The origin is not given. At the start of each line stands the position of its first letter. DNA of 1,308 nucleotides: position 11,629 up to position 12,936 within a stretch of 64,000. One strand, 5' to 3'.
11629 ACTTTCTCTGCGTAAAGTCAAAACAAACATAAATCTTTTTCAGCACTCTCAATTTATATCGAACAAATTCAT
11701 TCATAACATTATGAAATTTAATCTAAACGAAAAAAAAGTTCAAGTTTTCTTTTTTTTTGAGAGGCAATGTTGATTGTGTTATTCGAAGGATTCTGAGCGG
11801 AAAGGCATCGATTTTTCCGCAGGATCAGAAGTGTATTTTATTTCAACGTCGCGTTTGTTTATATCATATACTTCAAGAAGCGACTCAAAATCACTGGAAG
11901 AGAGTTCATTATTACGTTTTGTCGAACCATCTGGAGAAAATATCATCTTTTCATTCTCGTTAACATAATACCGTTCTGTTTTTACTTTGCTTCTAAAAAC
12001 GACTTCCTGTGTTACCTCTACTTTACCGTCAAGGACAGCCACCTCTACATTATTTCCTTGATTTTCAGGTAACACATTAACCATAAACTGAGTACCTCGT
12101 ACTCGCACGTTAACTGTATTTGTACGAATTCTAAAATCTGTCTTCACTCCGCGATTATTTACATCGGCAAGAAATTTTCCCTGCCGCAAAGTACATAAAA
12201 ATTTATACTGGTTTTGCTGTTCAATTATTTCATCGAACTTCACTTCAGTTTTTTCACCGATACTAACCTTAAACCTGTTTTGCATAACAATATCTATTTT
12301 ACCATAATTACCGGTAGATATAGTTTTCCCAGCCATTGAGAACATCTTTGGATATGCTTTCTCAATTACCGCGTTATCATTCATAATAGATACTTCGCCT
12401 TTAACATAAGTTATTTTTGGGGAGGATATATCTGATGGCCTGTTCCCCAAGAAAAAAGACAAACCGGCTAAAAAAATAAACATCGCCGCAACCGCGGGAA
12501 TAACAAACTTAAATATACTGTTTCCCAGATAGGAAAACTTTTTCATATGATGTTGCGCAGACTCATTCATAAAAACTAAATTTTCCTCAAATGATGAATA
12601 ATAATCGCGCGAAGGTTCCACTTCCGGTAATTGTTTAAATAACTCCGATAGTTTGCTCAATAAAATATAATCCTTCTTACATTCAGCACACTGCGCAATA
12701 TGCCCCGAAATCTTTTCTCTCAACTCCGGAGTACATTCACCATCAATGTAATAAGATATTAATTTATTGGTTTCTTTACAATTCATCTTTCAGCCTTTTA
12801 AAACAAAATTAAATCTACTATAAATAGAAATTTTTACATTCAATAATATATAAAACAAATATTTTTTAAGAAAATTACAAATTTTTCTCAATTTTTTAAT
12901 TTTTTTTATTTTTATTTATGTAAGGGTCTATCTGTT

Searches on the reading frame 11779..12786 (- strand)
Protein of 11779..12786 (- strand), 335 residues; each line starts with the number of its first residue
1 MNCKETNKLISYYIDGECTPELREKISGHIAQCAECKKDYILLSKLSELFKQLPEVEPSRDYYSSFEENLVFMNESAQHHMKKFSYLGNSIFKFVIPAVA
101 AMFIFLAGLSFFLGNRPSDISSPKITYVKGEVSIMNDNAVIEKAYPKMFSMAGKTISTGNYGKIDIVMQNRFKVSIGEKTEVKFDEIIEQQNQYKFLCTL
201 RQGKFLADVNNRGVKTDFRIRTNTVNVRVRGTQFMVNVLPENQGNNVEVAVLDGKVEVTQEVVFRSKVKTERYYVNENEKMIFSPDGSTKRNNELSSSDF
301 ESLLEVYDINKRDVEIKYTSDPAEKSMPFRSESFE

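Call 26: search_protein_families(library=pfam, proteins=[window:11779-12786:-], max_evalue=0.00001)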
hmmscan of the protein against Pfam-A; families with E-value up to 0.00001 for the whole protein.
window:11779-12786:- (335 aa): 2 families
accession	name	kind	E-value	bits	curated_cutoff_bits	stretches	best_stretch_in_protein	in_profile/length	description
PF04773.18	FecR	-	3.6e-15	56.6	24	1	155-257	2-97/97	FecR protein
PF13490.11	zf-HC2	-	7.2e-09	36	22.2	1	3-36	1-34/35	Putative zinc-finger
